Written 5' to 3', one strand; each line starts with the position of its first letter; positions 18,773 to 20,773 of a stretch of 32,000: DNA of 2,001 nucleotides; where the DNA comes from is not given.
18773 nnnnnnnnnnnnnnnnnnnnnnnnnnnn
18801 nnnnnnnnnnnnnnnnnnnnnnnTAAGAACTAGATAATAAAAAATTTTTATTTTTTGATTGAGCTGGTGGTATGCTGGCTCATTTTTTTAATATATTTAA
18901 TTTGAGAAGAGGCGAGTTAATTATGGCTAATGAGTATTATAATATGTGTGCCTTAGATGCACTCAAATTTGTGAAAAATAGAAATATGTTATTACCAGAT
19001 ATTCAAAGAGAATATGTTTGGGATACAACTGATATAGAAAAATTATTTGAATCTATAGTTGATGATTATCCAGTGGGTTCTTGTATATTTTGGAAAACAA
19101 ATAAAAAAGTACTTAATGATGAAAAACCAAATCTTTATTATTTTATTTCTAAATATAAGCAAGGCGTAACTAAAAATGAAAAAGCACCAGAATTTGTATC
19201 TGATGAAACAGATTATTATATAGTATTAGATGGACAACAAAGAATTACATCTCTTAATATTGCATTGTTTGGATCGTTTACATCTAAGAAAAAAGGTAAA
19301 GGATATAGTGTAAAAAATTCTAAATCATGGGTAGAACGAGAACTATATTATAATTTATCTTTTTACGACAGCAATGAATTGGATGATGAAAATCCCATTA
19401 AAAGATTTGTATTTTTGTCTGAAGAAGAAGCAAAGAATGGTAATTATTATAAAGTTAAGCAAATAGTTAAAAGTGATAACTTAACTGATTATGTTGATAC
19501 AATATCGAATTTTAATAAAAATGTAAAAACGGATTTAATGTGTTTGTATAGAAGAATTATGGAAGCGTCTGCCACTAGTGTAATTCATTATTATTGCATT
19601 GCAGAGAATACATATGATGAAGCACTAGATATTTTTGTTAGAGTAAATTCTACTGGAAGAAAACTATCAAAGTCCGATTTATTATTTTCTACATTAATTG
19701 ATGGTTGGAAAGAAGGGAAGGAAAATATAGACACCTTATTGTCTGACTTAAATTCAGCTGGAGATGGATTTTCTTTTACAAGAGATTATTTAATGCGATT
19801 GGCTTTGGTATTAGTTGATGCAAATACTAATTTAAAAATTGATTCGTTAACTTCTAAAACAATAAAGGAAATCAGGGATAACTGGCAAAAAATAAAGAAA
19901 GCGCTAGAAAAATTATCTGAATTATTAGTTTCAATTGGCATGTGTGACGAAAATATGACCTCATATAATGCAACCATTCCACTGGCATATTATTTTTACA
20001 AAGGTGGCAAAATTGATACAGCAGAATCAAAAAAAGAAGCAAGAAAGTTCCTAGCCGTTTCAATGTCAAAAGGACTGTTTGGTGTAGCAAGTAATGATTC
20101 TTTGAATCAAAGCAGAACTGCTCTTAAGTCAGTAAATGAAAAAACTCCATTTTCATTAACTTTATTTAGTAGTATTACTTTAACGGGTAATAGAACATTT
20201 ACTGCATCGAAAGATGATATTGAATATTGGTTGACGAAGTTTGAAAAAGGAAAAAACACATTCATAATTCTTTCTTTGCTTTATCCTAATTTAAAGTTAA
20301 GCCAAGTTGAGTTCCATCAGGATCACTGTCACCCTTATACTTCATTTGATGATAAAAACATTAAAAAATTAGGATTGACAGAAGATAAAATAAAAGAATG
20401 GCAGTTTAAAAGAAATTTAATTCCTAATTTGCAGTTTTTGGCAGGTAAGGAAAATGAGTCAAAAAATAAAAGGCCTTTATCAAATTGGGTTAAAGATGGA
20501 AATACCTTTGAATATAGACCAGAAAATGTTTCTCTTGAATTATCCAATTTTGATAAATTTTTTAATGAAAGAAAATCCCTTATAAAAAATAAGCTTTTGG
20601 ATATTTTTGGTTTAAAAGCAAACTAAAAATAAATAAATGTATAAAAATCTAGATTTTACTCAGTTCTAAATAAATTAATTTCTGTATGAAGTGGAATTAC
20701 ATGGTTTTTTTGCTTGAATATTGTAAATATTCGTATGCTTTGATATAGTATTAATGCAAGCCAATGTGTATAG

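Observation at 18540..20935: Foreign-looking cassette between recR and ffh: small SFPD-repeat protein plus DUF262/DUF1524 nuclease, a candidate undescribed two-gene defence module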

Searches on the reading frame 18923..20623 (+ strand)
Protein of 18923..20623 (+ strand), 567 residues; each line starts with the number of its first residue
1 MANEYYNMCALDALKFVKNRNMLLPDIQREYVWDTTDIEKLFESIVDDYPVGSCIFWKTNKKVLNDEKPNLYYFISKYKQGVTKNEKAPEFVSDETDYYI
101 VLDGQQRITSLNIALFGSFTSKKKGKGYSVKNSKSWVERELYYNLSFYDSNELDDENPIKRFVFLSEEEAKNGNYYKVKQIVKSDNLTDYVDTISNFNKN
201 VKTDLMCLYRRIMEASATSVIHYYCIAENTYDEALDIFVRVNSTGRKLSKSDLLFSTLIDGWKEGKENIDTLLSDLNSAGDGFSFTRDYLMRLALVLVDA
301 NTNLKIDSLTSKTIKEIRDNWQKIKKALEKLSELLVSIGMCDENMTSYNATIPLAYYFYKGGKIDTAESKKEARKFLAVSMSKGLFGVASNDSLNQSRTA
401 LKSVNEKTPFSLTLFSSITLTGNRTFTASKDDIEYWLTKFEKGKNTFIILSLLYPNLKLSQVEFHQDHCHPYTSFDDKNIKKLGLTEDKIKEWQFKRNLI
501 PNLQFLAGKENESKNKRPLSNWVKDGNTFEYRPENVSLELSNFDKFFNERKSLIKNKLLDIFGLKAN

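Call 6: search_protein_families(library=pfam, proteins=[window:18923-20623:+], max_evalue=1)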
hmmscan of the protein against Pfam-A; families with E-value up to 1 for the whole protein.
window:18923-20623:+ (567 aa): 4 families
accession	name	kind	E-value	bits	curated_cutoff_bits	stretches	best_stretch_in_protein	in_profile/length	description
PF03235.19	GmrSD_N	-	2.9e-34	119.4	33.2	1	17-258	5-198/199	GmrSD restriction endonuclease, N-terminal domain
PF18288.6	FAA_hydro_N_2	-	0.033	15.1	25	1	295-336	15-57/78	Fumarylacetoacetase N-terminal domain 2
PF12451.13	VPS11_C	-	0.075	13.7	25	1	264-290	13-39/45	Vacuolar protein sorting protein 11 C terminal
PF17606.7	DUF5502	-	0.1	13.8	27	0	218-255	37-74/87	Family of unknown function (DUF5502)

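Call 7: search_protein_families(library=padloc, proteins=[window:18923-20623:+], max_evalue=1)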
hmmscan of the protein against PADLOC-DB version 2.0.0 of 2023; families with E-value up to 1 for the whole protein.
window:18923-20623:+ (567 aa): 11 families
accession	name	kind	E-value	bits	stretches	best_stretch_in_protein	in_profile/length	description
PDLC04151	HEC-05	-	8.7e-150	498.3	1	11-563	29-594/600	-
PDLC04150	HEC-05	-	1.3e-97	326.1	1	11-562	11-581/583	-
PDLC04152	HEC-05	-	2.6e-64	215.7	1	19-558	17-558/566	-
PDLC04153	HEC-05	-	7.8e-34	114.8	2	20-181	19-172/621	-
PDLC04709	PDC-M55C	-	8.7e-21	72.1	1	13-401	20-385/554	-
PDLC04157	HEC-06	-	2.5e-06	24.4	2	95-255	69-230/558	-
PDLC02792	SspE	-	3.3e-05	20.4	1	21-46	23-48/771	SspE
PDLC04027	PD-T4-2_A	-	0.00023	18.4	1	14-55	44-87/363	-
PDLC02695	Orf5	-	0.0003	17.3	2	20-115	18-95/601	Orf5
PDLC04155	HEC-06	-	0.001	15.7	2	16-47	15-46/562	-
PDLC03418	REase_II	-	0.011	12.9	1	95-157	71-134/372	Type II restriction enzyme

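Call 8: search_protein_families(library=ncbifam, proteins=[window:18923-20623:+], max_evalue=1)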
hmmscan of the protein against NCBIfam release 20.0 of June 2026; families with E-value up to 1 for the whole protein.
window:18923-20623:+ (567 aa): 0 families

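Call 31: find_homologous_proteins(query=window:18923-20623:+, max_evalue=1e-10)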
Query window:18923-20623:+ (567 aa): 1827 proteins with E <= 1e-10 among 8000 candidates; the best 120 are listed.
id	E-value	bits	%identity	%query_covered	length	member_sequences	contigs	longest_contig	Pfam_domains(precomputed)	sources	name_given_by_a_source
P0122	0.0e+0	1222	97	100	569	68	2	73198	PF03235.20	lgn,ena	-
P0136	1.7e-298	1009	79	99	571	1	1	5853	PF03235.20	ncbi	-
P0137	2.6e-265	899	70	100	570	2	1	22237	PF03235.20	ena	-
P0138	4.1e-253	859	66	99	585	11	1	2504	PF03235.20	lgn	-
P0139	2.2e-249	847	66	99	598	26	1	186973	PF03235.20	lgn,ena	-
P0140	5.0e-249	846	64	99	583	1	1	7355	PF03235.20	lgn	-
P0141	4.4e-248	842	66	99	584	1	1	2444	PF03235.20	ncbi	-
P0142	4.6e-248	842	65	99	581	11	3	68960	PF03235.20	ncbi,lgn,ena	-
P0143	6.1e-247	839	64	100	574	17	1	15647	PF03235.20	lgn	-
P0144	9.2e-247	838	65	99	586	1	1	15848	PF03235.20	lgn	-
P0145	4.3e-246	836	64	99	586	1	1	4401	PF03235.20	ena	-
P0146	9.0e-246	835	65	99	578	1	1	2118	PF03235.20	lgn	-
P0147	9.4e-246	835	64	99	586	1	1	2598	PF03235.20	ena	-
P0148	1.5e-245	834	65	99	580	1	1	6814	PF03235.20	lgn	-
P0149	3.5e-245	833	64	99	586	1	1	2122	PF03235.20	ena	-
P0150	4.7e-245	832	63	100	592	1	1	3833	PF03235.20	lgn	-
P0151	1.2e-244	831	65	99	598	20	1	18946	PF03235.20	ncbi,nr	ncbi:MAG: DUF262 domain-containing protein [Candidatus Enterosoma sp.]|nr:DUF262 domain-containing p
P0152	1.8e-244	831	65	99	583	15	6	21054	PF03235.20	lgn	-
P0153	6.9e-244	829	64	98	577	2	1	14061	PF03235.20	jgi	jgi:uncharacterized protein with ParB-like and HNH nuclease domain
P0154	9.9e-244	828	64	99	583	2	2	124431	PF03235.20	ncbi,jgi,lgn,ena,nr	ncbi:MAG: DUF262 domain-containing protein [Ruminococcaceae bacterium]|nr:DUF262 domain-containing p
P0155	1.3e-243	828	64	100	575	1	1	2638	PF03235.20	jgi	jgi:uncharacterized protein with ParB-like and HNH nuclease domain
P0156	1.5e-243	827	64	99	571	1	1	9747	PF03235.20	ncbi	-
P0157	2.4e-243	827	64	99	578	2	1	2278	PF03235.20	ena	-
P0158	4.7e-243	826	64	99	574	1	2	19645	PF03235.20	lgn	-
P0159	3.3e-242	823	64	99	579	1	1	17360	PF03235.20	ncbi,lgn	-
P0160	4.3e-242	823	64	99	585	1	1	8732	PF03235.20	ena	-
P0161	1.1e-241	821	64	99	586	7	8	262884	PF03235.20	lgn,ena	-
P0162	1.4e-241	821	64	99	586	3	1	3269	PF03235.20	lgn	-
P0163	1.7e-241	821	64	99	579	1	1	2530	PF03235.20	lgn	-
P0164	1.9e-241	821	63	99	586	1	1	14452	PF03235.20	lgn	-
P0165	3.5e-241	820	63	99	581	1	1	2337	PF03235.20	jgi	-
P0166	5.1e-241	819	64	99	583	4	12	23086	PF03235.20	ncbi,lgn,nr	ncbi:MAG: DUF262 domain-containing protein [Solobacterium sp.]|nr:DUF262 domain-containing protein [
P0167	5.9e-241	819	63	99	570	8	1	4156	PF03235.20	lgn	-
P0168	8.0e-241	818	64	99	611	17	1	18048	PF03235.20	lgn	-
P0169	1.5e-240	818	64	98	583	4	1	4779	PF03235.20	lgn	-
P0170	1.8e-240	817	64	99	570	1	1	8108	PF03235.20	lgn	-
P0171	1.2e-238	811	62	100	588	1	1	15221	PF03235.20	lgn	-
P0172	1.2e-238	811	64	99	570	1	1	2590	PF03235.20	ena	-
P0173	1.2e-238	811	64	99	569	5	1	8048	PF03235.20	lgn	-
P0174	1.6e-238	811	62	99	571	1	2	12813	PF03235.20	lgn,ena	-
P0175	1.7e-238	811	63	99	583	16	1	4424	PF03235.20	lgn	-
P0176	2.0e-238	811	64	99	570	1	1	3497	PF03235.20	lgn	-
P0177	2.6e-238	810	64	99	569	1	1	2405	PF03235.20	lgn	-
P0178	2.8e-238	810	64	99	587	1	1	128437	PF03235.20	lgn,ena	-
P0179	3.1e-238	810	64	99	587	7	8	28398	PF03235.20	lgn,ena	-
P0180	3.1e-238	810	63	99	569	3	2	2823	PF03235.20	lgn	-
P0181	9.1e-238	808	63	99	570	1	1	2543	PF03235.20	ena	-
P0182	1.2e-237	808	63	99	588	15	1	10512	PF03235.20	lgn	-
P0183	1.5e-237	808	63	99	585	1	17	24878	PF03235.20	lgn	-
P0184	1.7e-237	808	64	100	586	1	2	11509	PF03235.20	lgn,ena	-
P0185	1.9e-237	807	63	99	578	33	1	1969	PF03235.20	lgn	-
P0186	2.5e-237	807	63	99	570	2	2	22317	PF03235.20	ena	-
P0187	4.0e-237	806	61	99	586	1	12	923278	PF03235.20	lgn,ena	-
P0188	5.0e-237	806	62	99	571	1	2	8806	PF03235.20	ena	-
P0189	5.2e-237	806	64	98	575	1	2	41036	PF03235.20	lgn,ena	-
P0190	8.6e-237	805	63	99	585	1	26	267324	PF03235.20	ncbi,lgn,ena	-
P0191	1.1e-236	805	63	99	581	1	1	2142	PF03235.20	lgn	-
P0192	1.2e-236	805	64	99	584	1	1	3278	PF03235.20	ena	-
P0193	1.2e-236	805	62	99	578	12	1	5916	PF03235.20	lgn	-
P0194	1.3e-236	805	64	98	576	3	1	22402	PF03235.20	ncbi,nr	ncbi:MAG: DUF262 domain-containing protein [Odoribacter sp.]|nr:DUF262 domain-containing protein [Od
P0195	1.3e-236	805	62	99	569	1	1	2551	PF03235.20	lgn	-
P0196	1.5e-236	804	64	99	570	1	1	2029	PF03235.20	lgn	-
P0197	1.5e-236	804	63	99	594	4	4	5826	PF03235.20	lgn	-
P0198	1.8e-236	804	61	99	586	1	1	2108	PF03235.20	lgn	-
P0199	2.1e-236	804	63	99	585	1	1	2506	PF03235.20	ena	-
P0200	2.2e-236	804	63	99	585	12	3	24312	PF03235.20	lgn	-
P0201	3.1e-236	803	64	99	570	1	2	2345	PF03235.20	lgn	-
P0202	9.2e-236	802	62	99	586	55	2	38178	PF03235.20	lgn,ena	-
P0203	9.4e-236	802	62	99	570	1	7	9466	PF03235.20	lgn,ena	-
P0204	1.2e-235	801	63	99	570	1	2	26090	PF03235.20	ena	-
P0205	2.8e-235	800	63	99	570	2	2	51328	PF03235.20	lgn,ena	-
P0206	3.0e-235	800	63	99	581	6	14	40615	PF03235.20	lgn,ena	-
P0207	3.2e-235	800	63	99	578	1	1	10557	PF03235.20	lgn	-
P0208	4.0e-235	800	62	99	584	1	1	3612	PF03235.20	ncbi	-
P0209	6.1e-235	799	63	99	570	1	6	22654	PF03235.20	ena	-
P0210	8.9e-235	799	62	99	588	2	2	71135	PF03235.20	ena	-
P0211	9.5e-235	798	64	99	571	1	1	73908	PF03235.20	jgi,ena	jgi:uncharacterized protein with ParB-like and HNH nuclease domain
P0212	1.1e-234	798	62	99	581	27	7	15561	PF03235.20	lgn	-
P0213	1.1e-234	798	63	99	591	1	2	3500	PF03235.20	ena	-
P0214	1.1e-234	798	62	99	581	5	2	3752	PF03235.20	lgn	-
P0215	1.3e-234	798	62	100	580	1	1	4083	PF03235.20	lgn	-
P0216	1.9e-234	797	62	99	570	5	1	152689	PF03235.20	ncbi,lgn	-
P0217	2.2e-234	797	62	99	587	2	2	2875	PF03235.20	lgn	-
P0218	2.5e-234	797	64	99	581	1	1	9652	PF03235.20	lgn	-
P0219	2.6e-234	797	64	99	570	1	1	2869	PF03235.20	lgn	-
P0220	3.5e-234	797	63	99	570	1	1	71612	PF03235.20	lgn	-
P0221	4.1e-234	796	63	99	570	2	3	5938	PF03235.20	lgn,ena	-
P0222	4.5e-234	796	63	99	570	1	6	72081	PF03235.20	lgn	-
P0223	5.3e-234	796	63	99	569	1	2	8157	PF03235.20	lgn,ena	-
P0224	5.3e-234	796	62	99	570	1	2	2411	PF03235.20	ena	-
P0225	5.3e-234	796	63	99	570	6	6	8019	PF03235.20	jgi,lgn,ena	-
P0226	5.8e-234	796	63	99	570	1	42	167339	PF03235.20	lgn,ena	-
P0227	7.0e-234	796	63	99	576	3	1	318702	PF03235.20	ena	-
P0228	1.0e-233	795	63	99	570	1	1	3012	PF03235.20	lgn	-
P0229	1.3e-233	795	62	99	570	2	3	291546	PF03235.20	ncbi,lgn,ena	-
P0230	1.5e-233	795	63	99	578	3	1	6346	PF03235.20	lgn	-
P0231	1.6e-233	794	62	99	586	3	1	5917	PF03235.20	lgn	-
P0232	1.7e-233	794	61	99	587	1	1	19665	PF03235.20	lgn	-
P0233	1.9e-233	794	64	98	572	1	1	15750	PF03235.20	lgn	-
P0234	2.1e-233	794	63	99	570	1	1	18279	PF03235.20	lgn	-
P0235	2.7e-233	794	63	99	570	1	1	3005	PF03235.20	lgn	-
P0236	3.7e-233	793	62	99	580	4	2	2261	PF03235.20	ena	-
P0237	5.7e-233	793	62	99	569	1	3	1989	PF03235.20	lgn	-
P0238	6.3e-233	792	63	99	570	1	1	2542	PF03235.20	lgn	-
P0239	8.4e-233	792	63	99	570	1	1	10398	PF03235.20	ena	-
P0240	9.3e-233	792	62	99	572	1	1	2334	PF03235.20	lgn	-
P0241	9.5e-233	792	63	99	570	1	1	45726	PF03235.20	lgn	-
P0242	1.0e-232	792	62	99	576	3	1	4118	PF03235.20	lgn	-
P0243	1.1e-232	792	63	99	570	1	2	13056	PF03235.20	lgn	-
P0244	1.2e-232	792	62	99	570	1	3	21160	PF03235.20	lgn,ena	-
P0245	2.0e-232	791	62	99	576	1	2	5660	PF03235.20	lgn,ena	-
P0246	2.6e-232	790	61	99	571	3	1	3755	PF03235.20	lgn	-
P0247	2.9e-232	790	63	99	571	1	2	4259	PF03235.20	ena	-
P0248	3.1e-232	790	62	99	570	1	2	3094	PF03235.20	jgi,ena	-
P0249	3.9e-232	790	62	99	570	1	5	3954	PF03235.20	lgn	-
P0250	4.9e-232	789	63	99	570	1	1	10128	PF03235.20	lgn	-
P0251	5.0e-232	789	62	99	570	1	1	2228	PF03235.20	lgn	-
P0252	7.8e-232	789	62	99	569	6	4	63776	PF03235.20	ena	-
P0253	8.7e-232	789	62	99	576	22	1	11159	PF03235.20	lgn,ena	-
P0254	9.5e-232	789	62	99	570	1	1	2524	PF03235.20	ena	-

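Call 33: find_encoding_contigs(protein=P0136, flank=6000, max_places=3)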
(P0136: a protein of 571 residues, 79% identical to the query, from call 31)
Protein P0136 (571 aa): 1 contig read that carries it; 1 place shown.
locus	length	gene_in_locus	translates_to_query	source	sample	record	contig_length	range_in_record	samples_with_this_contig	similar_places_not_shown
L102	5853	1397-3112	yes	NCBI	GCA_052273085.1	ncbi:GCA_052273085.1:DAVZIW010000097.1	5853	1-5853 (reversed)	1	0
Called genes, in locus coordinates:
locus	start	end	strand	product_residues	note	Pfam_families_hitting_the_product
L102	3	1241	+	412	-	?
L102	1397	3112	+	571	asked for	PF03235:GmrSD_N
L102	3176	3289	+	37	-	-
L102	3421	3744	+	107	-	PF01527:HTH_Tnp_1 (weak), PF13518:HTH_28 (weak)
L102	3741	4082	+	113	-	PF05717:TnpB_IS66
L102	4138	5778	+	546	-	PF03050:DDE_Tnp_IS66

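Call 34: find_encoding_contigs(protein=P0137, flank=6000, max_places=3)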
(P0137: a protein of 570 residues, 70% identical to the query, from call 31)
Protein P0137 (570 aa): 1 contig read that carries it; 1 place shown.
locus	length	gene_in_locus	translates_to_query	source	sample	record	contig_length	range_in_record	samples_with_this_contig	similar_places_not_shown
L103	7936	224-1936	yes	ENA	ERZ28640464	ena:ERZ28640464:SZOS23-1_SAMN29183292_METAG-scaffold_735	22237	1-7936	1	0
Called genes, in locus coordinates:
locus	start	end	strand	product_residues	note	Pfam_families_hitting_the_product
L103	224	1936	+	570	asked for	PF03235:GmrSD_N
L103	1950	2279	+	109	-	PF03992:ABM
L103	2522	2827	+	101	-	PF01740:STAS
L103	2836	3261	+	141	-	PF13581:HATPase_c_2, PF02518:HATPase_c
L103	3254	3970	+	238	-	PF04542:Sigma70_r2, PF01381:HTH_3 (faint), PF04539:Sigma70_r3 (weak), PF12844:HTH_19 (faint), PF04545:Sigma70_r4, PF08281:Sigma70_r4_2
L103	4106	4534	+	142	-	PF03862:SpoVAC_SpoVAEB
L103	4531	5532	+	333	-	PF07451:SpoVAD, PF08545:ACP_syn_III (faint)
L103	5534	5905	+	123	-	PF03862:SpoVAC_SpoVAEB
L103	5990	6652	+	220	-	PF09560:Spore_YunB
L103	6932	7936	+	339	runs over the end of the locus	PF02912:Phe_tRNA-synt_N, PF01409:tRNA-synt_2d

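Call 56: search_solved_structures(query=window:18923-20623:+, max_evalue=0.01, show_alignments=1)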
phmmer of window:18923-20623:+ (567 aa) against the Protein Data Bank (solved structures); distinct sequences matched with E-value up to 0.01: 1.
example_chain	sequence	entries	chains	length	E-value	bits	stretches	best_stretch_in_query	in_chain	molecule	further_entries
7p9k_A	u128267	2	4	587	3.9e-59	203.9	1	16-523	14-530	DUF262 domain-containing protein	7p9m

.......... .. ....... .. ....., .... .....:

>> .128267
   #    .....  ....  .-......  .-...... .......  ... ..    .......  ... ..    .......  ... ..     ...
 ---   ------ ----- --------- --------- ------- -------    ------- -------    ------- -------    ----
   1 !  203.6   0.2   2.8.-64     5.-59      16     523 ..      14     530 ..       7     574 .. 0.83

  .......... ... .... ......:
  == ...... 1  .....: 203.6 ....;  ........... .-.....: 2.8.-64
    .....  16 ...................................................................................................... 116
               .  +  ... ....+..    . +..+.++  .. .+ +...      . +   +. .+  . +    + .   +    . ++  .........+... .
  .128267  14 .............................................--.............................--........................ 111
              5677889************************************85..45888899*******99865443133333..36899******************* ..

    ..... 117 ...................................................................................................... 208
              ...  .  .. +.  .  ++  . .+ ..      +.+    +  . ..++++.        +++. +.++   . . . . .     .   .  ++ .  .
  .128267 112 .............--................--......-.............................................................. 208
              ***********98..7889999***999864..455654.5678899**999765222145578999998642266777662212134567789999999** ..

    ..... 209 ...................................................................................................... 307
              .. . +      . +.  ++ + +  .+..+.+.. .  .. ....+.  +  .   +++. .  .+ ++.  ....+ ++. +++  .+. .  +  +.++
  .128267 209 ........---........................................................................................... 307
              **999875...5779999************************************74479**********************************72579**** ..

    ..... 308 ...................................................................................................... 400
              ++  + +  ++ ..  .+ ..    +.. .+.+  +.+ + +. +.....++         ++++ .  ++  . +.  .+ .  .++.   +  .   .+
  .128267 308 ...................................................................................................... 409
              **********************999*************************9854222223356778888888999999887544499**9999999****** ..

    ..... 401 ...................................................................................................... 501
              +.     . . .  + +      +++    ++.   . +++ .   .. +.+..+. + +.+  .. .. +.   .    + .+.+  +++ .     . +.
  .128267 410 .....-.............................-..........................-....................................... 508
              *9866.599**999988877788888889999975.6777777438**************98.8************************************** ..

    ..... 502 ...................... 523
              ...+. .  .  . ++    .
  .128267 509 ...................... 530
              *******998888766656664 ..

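Call 69: find_encoding_contigs(protein=P0139, flank=4000, max_places=3)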
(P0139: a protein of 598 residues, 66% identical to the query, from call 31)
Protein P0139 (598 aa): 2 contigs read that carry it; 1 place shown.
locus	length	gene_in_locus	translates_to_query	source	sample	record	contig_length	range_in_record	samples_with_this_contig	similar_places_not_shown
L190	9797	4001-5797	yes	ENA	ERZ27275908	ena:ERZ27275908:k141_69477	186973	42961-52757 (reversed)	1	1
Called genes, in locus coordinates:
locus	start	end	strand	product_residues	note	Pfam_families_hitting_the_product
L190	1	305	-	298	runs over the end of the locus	PF14397:ATPgrasp_ST (faint), PF02655:ATP-grasp_3, PF08443:RimK, PF02955:GSH-S_ATP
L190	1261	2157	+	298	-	PF14622:Ribonucleas_3_3, PF00636:Ribonuclease_3, PF00035:dsrm (faint)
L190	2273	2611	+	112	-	-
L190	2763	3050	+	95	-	PF10571:UPF0547, PF13240:Zn_Ribbon_1 (weak)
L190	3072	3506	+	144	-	-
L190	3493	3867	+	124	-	-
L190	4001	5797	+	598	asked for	PF03235:GmrSD_N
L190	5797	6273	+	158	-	-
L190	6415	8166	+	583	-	PF13292:DXP_synthase_N, PF00456:Transketolase_N, PF02779:Transket_pyr, PF02780:Transketolase_C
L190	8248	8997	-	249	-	PF02463:SMC_N, PF00005:ABC_tran, PF13304:AAA_21 (faint)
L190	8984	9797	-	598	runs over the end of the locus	PF00497:SBP_bac_3, PF10613:Lig_chan-Glu_bd (faint), PF00528:BPD_transp_1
